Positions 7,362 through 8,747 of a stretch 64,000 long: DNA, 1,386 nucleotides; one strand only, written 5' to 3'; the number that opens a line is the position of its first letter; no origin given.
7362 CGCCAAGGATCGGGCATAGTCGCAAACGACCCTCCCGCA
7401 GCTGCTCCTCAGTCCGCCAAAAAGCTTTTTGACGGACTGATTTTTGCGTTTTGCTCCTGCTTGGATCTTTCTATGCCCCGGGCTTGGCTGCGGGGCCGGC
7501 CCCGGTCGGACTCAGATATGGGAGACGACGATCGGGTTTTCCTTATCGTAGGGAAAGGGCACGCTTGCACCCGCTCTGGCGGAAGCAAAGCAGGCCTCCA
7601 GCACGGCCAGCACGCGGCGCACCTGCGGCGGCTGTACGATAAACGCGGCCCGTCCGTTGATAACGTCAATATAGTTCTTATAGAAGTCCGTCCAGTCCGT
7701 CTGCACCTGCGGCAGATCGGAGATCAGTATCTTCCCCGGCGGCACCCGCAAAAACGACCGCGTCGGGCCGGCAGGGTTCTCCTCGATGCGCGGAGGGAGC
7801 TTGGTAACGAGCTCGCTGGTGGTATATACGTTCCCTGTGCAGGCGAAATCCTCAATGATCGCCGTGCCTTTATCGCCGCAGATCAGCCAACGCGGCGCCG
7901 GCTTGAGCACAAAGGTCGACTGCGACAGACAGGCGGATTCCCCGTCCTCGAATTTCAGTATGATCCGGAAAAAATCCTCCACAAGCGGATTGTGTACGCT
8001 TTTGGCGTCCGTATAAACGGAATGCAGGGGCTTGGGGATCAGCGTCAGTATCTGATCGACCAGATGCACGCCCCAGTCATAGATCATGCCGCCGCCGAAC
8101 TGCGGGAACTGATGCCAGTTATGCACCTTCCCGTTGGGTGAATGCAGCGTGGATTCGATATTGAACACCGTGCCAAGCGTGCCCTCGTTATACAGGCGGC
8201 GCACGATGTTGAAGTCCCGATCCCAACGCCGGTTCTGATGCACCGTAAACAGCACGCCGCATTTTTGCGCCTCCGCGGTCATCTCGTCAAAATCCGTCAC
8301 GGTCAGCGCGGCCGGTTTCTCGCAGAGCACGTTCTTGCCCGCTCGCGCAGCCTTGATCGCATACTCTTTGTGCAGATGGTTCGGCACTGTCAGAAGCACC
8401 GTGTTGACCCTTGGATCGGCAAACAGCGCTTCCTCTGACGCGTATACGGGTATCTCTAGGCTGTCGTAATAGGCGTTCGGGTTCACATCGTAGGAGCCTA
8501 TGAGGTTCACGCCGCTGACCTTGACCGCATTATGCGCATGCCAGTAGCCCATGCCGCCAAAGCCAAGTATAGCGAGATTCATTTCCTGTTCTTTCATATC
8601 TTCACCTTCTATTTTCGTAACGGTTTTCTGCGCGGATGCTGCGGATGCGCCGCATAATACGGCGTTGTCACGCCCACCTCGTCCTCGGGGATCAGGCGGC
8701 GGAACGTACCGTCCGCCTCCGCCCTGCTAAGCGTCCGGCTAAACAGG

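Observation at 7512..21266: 13-gene, ~13.7-kb operon built around a C-glycoside-deglycosidase-like alpha/beta pair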

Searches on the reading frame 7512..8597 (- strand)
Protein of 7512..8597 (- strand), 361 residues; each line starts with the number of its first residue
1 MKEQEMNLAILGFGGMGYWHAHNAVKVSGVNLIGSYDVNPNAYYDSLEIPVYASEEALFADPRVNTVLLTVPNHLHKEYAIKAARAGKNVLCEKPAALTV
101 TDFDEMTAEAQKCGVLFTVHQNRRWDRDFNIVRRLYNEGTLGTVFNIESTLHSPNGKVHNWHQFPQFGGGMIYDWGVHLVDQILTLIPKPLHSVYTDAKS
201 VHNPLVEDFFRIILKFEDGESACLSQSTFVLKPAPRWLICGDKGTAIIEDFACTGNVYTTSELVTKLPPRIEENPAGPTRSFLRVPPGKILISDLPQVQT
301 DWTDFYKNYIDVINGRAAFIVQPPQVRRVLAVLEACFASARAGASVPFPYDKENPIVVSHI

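Call 6: search_protein_families(library=pfam, proteins=[window:7512-8597:-], max_evalue=0.01)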
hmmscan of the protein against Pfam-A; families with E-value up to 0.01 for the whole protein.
window:7512-8597:- (361 aa): 4 families
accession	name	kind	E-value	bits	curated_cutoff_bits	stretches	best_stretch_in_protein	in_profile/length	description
PF22725.1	GFO_IDH_MocA_C3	-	1.2e-21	77.4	27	1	132-246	4-123/124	GFO/IDH/MocA C-terminal domain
PF01408.29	GFO_IDH_MocA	-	1.7e-21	77.6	24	1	7-119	2-118/120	Oxidoreductase family, NAD-binding Rossmann fold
PF02894.22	GFO_IDH_MocA_C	-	2.4e-17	63.9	22.9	1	137-347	5-217/218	Oxidoreductase family, C-terminal alpha/beta domain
PF02629.25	CoA_binding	-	3.6e-05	24.9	22.3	1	4-87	2-87/97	CoA binding domain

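Call 21: search_solved_structures(query=window:7512-8597:-, max_evalue=1e-10)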
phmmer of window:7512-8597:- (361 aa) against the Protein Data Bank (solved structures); distinct sequences matched with E-value up to 1e-10: 41.
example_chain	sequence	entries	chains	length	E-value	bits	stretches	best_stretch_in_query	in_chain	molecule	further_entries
9m37_A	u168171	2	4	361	1.5e-82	280.8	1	8-341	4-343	P581a DgpA2 and isoorientin complex structure | Gfo/Idh/MocA family protein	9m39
3e18_A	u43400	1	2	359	5.3e-64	219.7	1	5-345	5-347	oxidoreductase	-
3e82_A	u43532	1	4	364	7.6e-31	110.7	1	4-345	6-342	Putative oxidoreductase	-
3kux_A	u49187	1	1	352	2e-28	102.7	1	6-247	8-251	Putative oxidoreductase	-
3fhl_A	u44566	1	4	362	4.1e-28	101.7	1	53-342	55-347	Putative oxidoreductase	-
3gdo_A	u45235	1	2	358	7.9e-25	90.9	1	55-341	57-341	Uncharacterized oxidoreductase yvaA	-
3gfg_A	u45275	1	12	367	8.5e-25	90.8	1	53-341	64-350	Uncharacterized oxidoreductase yvaA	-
3hnp_A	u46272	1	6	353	2.3e-22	82.7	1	39-247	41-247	Oxidoreductase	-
3i23_A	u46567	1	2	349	9e-22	80.8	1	51-248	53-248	Oxidoreductase, Gfo/Idh/MocA family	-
3fd8_A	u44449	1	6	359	9.1e-22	80.8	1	51-248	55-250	Oxidoreductase, Gfo/Idh/MocA family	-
3f4l_A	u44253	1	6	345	2.9e-21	79.1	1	57-247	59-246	Putative oxidoreductase yhhX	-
6z3b_A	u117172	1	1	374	6.2e-20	74.8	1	8-258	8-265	Gfo/Idh/MocA family oxidoreductase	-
6z3c_AAA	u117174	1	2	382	6.3e-20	74.7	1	8-258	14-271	Gfo/Idh/MocA family oxidoreductase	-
6z3b_B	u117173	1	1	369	6.3e-20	74.7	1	9-258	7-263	Gfo/Idh/MocA family oxidoreductase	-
3ezy_A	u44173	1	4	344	9.3e-20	74.2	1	6-247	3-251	Dehydrogenase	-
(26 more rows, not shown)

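Call 51: search_protein_families(library=pfam, proteins=[L029:7727-9145:+, L029:13652-15184:+, L029:15276-17399:+, L029:17423-18619:+, L029:19702-20715:+, L038:11034-12230:+, L038:8632-9408:+, L038:6492-7664:+, L038:15779-16783:+, L038:16798-17901:+], max_evalue=0.0001)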
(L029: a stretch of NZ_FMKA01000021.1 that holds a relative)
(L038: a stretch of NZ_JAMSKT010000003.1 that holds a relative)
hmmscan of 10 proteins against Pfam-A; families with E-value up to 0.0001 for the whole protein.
L029:7727-9145:+ (472 aa): 2 families
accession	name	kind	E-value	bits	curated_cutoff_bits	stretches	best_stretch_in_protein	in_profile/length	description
PF13347.12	MFS_2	-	7.2e-94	315.2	27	1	36-452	2-427/427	MFS/sugar transport protein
PF07690.21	MFS_1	-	9.5e-15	54.8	33.4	1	39-396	4-343/347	Major Facilitator Superfamily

L029:13652-15184:+ (510 aa): 9 families
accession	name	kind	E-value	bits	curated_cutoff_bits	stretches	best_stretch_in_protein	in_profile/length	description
PF00890.30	FAD_binding_2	-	6.8e-48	164.3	20.4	1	37-480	2-406/414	FAD binding domain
PF12831.13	FAD_oxidored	-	4.3e-14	53.1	27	1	37-225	2-146/416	FAD dependent oxidoreductase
PF03486.20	HI0933_like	-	1.6e-13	51.2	50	1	36-470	2-217/244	HI0933-like protein Rossmann domain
PF01266.30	DAO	-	2.6e-13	50.7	27.9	1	37-232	2-209/353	FAD dependent oxidoreductase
PF07992.20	Pyr_redox_2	-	1.9e-08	34.5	26.1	0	134-238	154-248/291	Pyridine nucleotide-disulphide oxidoreductase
PF01946.23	Thi4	-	5.9e-08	32.7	26.2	1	30-76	13-60/235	Thi4 family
PF01494.25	FAD_binding_3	-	1e-07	32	22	0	168-238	102-172/349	FAD binding domain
PF13450.12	NAD_binding_8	-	1.7e-06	28.7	21.9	1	42-73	4-35/68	NAD(P)-binding Rossmann-like domain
PF01593.30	Amino_oxidase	-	7.8e-05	22.6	19.8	0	171-230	209-260/443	Flavin containing amine oxidoreductase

L029:15276-17399:+ (707 aa): 21 families
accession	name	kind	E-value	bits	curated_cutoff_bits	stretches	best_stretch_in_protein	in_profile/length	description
PF07992.20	Pyr_redox_2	-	1.9e-34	119.9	26.1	1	314-604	1-291/291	Pyridine nucleotide-disulphide oxidoreductase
PF13510.11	Fer2_4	-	2.9e-18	66.1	22.8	1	1-76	3-81/82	2Fe-2S iron-sulfur cluster binding domain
PF14691.11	Fer4_20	-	8.6e-18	64.6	25.8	1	223-297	31-108/113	Dihydroprymidine dehydrogenase domain II, 4Fe-4S cluster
PF10588.14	NADH-G_4Fe-4S_3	-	3e-13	49.5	27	1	83-121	1-39/40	NADH-ubiquinone oxidoreductase-G iron-sulfur binding region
PF22117.2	Fer4_Nqo3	-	1.6e-09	38.3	27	1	137-203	2-65/67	NADH-quinone oxidoreductase subunit 3, ferredoxin-like domain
PF00070.33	Pyr_redox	-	2.3e-09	38.1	22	0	315-348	1-34/82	Pyridine nucleotide-disulphide oxidoreductase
PF13450.12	NAD_binding_8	-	3.9e-09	37.1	21.9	1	318-354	1-37/68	NAD(P)-binding Rossmann-like domain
PF13738.12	Pyr_redox_3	-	2.4e-08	34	30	0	439-588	163-305/305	Pyridine nucleotide-disulphide oxidoreductase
PF12838.12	Fer4_7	-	2.4e-07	31.5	27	1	145-202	1-51/52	4Fe-4S dicluster domain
PF12831.13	FAD_oxidored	-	9e-07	29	27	1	316-353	2-39/416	FAD dependent oxidoreductase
PF01262.27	AlaDh_PNT_C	-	1.1e-06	28.6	23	0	442-487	30-69/214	Alanine dehydrogenase/PNT, C-terminal domain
PF01266.30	DAO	-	5.1e-06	26.7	27.9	1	315-346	1-32/353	FAD dependent oxidoreductase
PF03486.20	HI0933_like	-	8.7e-06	25.8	50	0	315-349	2-36/244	HI0933-like protein Rossmann domain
PF14697.11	Fer4_21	-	8.8e-06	26.2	35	1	142-204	4-57/59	4Fe-4S dicluster domain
PF00890.30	FAD_binding_2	-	1e-05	25.4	20.4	0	316-350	2-36/414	FAD binding domain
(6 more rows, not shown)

L029:17423-18619:+ (398 aa): 9 families
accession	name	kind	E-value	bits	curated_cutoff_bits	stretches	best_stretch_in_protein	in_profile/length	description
PF10589.14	NADH_4Fe-4S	-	2.3e-16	59.8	23.5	1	235-306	14-85/85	NADH-ubiquinone oxidoreductase-F iron-sulfur binding region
PF00037.32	Fer4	-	5.3e-11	42.3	21.1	1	323-346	1-24/24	4Fe-4S binding domain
PF13237.11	Fer4_10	-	2.2e-08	34.4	25.5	1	323-370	2-52/53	4Fe-4S dicluster domain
PF12838.12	Fer4_7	-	6.9e-08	33.3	27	1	330-374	2-52/52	4Fe-4S dicluster domain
PF12837.12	Fer4_6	-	1.7e-07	31.3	25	1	323-345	2-24/24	4Fe-4S binding domain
PF13187.11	Fer4_9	-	3.3e-07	30.7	27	1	330-374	2-51/52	4Fe-4S dicluster domain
PF14697.11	Fer4_21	-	3.4e-06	27.5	35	0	324-346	35-58/59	4Fe-4S dicluster domain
PF12797.12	Fer4_2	-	6.5e-06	26.2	24.5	1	323-342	3-22/22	4Fe-4S binding domain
PF13484.11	Fer4_16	-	8.4e-06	26.9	30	0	330-348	2-20/66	4Fe-4S double cluster binding domain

L029:19702-20715:+ (337 aa): 1 family
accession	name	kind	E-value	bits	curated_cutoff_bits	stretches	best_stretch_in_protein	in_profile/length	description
PF01515.24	PTA_PTB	-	8.1e-84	282.1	24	1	4-324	2-317/319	Phosphate acetyl/butaryl transferase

L038:11034-12230:+ (398 aa): 1 family
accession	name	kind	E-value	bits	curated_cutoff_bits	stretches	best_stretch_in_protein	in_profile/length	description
PF07690.21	MFS_1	-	2e-38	132.7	33.4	2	22-200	3-182/347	Major Facilitator Superfamily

L038:8632-9408:+ (258 aa): 2 families
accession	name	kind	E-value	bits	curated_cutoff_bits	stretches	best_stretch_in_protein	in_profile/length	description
PF01418.23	HTH_6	-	8.9e-06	26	28.3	1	23-74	21-72/77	Helix-turn-helix domain, rpiR family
PF01380.27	SIS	-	5.2e-05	23.5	25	1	154-244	30-123/131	SIS domain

L038:6492-7664:+ (390 aa): 1 family
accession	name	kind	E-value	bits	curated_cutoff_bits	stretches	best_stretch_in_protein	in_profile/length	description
PF00155.27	Aminotran_1_2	-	1.9e-39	136.3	19.7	1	32-374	10-357/361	Aminotransferase class I and II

L038:15779-16783:+ (334 aa): 1 family
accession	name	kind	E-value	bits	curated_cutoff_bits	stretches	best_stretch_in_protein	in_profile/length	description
PF01515.24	PTA_PTB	-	3.5e-87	293.2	24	1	4-324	2-317/319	Phosphate acetyl/butaryl transferase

L038:16798-17901:+ (367 aa): 2 families
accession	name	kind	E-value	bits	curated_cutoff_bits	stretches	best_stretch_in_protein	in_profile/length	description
PF00871.23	Acetate_kinase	-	2.6e-18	66.3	22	1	154-313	178-340/392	Acetokinase family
PF01869.26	BcrAD_BadFG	-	6.9e-05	22.9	31.5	0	256-317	181-242/271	BadF/BadG/BcrA/BcrD ATPase family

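Call 59: search_protein_families(library=pfam, proteins=[L103:1455-2489:+, L103:2930-4036:+, L089:8465-9325:+, L089:12126-12860:+, L089:13960-16473:+, L089:16504-17265:+, L106:103-1062:+, L106:4206-6341:+, L106:6381-7838:+, L091:769-1500:+], max_evalue=0.0001)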
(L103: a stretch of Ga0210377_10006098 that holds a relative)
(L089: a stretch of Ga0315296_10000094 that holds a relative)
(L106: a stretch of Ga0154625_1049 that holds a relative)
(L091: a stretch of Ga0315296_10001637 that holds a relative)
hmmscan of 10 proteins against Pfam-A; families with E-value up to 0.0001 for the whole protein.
L103:1455-2489:+ (344 aa): 1 family
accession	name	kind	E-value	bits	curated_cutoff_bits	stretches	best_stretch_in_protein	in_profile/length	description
PF01515.24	PTA_PTB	-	2.1e-105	353.1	24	1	16-337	2-318/319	Phosphate acetyl/butaryl transferase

L103:2930-4036:+ (368 aa): 2 families
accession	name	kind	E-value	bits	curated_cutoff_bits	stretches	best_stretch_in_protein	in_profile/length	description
PF00871.23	Acetate_kinase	-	7.4e-21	74.7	22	1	167-317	188-341/392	Acetokinase family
PF01869.26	BcrAD_BadFG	-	7.1e-05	22.9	31.5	0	166-323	121-245/271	BadF/BadG/BcrA/BcrD ATPase family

L089:8465-9325:+ (286 aa): 1 family
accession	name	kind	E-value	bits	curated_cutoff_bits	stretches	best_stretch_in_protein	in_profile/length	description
PF02463.25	SMC_N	-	1.3e-06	28.4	40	1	100-231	135-216/220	RecF/RecN/SMC N terminal domain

L089:12126-12860:+ (244 aa): 3 families
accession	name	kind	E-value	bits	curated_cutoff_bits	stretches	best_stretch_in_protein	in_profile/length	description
PF01614.24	IclR_C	-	2.3e-16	60.3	24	1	84-238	8-174/174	Bacterial transcriptional regulator IclR C-terminal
PF09339.16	HTH_IclR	-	6.8e-09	35.8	22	1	11-60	1-52/52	IclR helix-turn-helix domain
PF12802.13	MarR_2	-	1e-05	26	27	1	27-61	21-57/61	MarR family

L089:13960-16473:+ (837 aa): 2 families
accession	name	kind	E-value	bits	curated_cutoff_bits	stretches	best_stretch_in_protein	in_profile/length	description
PF02901.20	PFL-like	-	1.2e-158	530.2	24.3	1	23-677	3-627/647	Pyruvate formate lyase-like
PF01228.26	Gly_radical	-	1.1e-29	103.5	22.2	1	719-819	5-106/106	Glycine radical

L089:16504-17265:+ (253 aa): 4 families
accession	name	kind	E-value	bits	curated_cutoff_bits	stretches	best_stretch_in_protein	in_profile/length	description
PF00005.33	ABC_tran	-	1.1e-31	110.7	25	1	21-180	2-136/137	ABC transporter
PF12399.14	BCA_ABC_TP_C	-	6e-09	35.8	25.5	1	229-253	1-25/27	Branched-chain amino acid ATP-binding cassette transporter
PF13304.12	AAA_21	-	1.3e-08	35.7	27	0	33-53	2-22/304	AAA domain, putative AbiEii toxin, Type IV TA system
PF13555.12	AAA_29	-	1.1e-05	25.5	27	1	23-60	15-51/61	P-loop containing region of AAA domain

L106:103-1062:+ (319 aa): 1 family
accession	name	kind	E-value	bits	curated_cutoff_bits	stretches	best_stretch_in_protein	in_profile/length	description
PF00871.23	Acetate_kinase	-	5.6e-21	75.1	22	1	115-268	185-341/392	Acetokinase family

L106:4206-6341:+ (711 aa): 21 families
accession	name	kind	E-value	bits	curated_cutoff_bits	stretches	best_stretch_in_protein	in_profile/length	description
PF07992.20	Pyr_redox_2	-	4.8e-35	121.8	26.1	1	326-617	2-291/291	Pyridine nucleotide-disulphide oxidoreductase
PF14691.11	Fer4_20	-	8.2e-16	58.3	25.8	1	234-309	31-109/113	Dihydroprymidine dehydrogenase domain II, 4Fe-4S cluster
PF13510.11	Fer2_4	-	2.1e-14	53.7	22.8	1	13-87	4-81/82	2Fe-2S iron-sulfur cluster binding domain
PF13450.12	NAD_binding_8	-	8.9e-12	45.6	21.9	1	329-364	1-36/68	NAD(P)-binding Rossmann-like domain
PF01266.30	DAO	-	1.6e-10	41.5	27.9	1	326-360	1-35/353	FAD dependent oxidoreductase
PF00070.33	Pyr_redox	-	2.8e-09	37.8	22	0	326-357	1-32/82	Pyridine nucleotide-disulphide oxidoreductase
PF22117.2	Fer4_Nqo3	-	7.9e-09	36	27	1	149-216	2-66/67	NADH-quinone oxidoreductase subunit 3, ferredoxin-like domain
PF12838.12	Fer4_7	-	7e-08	33.3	27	1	157-214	1-51/52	4Fe-4S dicluster domain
PF01593.30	Amino_oxidase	-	8.7e-08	32.3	19.8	1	335-363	2-30/443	Flavin containing amine oxidoreductase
PF10588.14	NADH-G_4Fe-4S_3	-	1e-07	31.8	27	1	94-131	1-38/40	NADH-ubiquinone oxidoreductase-G iron-sulfur binding region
PF00890.30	FAD_binding_2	-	1.5e-07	31.4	20.4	1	327-361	2-36/414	FAD binding domain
PF13237.11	Fer4_10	-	2.1e-07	31.2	25.5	1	152-212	3-53/53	4Fe-4S dicluster domain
PF13738.12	Pyr_redox_3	-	6.9e-07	29.2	30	0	443-601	156-305/305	Pyridine nucleotide-disulphide oxidoreductase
PF13187.11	Fer4_9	-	8.9e-07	29.3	27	1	157-214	1-50/52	4Fe-4S dicluster domain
PF01494.25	FAD_binding_3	-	1e-06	28.7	22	1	327-356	4-33/349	FAD binding domain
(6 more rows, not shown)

L106:6381-7838:+ (485 aa): 7 families
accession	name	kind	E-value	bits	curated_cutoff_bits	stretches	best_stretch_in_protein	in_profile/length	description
PF00890.30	FAD_binding_2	-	7.9e-59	200.3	20.4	1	7-453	1-407/414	FAD binding domain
PF03486.20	HI0933_like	-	2.1e-12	47.4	50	2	138-442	108-217/244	HI0933-like protein Rossmann domain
PF01266.30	DAO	-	6.5e-11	42.8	27.9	1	7-201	1-207/353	FAD dependent oxidoreductase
PF12831.13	FAD_oxidored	-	4.9e-09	36.4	27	1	7-197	1-145/416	FAD dependent oxidoreductase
PF07992.20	Pyr_redox_2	-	7.2e-07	29.3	26.1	1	7-200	2-111/291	Pyridine nucleotide-disulphide oxidoreductase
PF01946.23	Thi4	-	3.5e-05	23.6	26.2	0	4-47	16-61/235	Thi4 family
PF01134.28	GIDA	-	6.7e-05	22.6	22.1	0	7-40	1-32/391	Glucose inhibited division protein A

L091:769-1500:+ (243 aa): 26 families (the best 25 are shown)
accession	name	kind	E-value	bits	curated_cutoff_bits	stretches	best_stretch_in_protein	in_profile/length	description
PF07719.23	TPR_2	-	8.2e-36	119.6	27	2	46-76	4-34/34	Tetratricopeptide repeat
PF00515.34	TPR_1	-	1.8e-34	116.5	27.8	2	119-151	2-34/34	Tetratricopeptide repeat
PF13414.12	TPR_11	-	7.1e-34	115.7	26.8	3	52-87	3-38/42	TPR repeat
PF13431.12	TPR_17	-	7.3e-32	107.4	24.4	2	65-90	1-26/34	Tetratricopeptide repeat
PF13181.12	TPR_8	-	1.3e-31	106.4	25.7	2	119-151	2-34/34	Tetratricopeptide repeat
PF13432.12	TPR_16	-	1.6e-25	89.6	32.7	3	17-76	5-64/65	Tetratricopeptide repeat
PF13424.12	TPR_12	-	7.1e-22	77.8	30.1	2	119-181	4-74/77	Tetratricopeptide repeat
PF13428.12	TPR_14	-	9.1e-21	72.7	23.5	2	45-84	3-42/44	Tetratricopeptide repeat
PF14559.12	TPR_19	-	2.6e-18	66.6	25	1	100-155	7-62/68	Tetratricopeptide repeat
PF13371.12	TPR_9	-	5.8e-17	61.9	35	1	18-79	4-65/73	Tetratricopeptide repeat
PF13174.12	TPR_6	-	7.2e-14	51.8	26.3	0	120-150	2-32/33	Tetratricopeptide repeat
PF23914.1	TPR_CcmH_CycH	-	7.8e-14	52.2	42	1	38-144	45-147/158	Cytochrome c-type biogenesis protein H TPR domain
PF12895.13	ANAPC3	-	2.2e-13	50.7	27.2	1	101-176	6-80/82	Anaphase-promoting complex, cyclosome, subunit 3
PF01239.28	PPTA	-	1.7e-11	43.5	29.5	0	59-86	1-28/32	Protein prenyltransferase alpha subunit repeat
PF20308.4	TPR-S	-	5.7e-09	36.9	27.6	0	25-123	2-94/102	Tetratricopeptide Repeats-Sensor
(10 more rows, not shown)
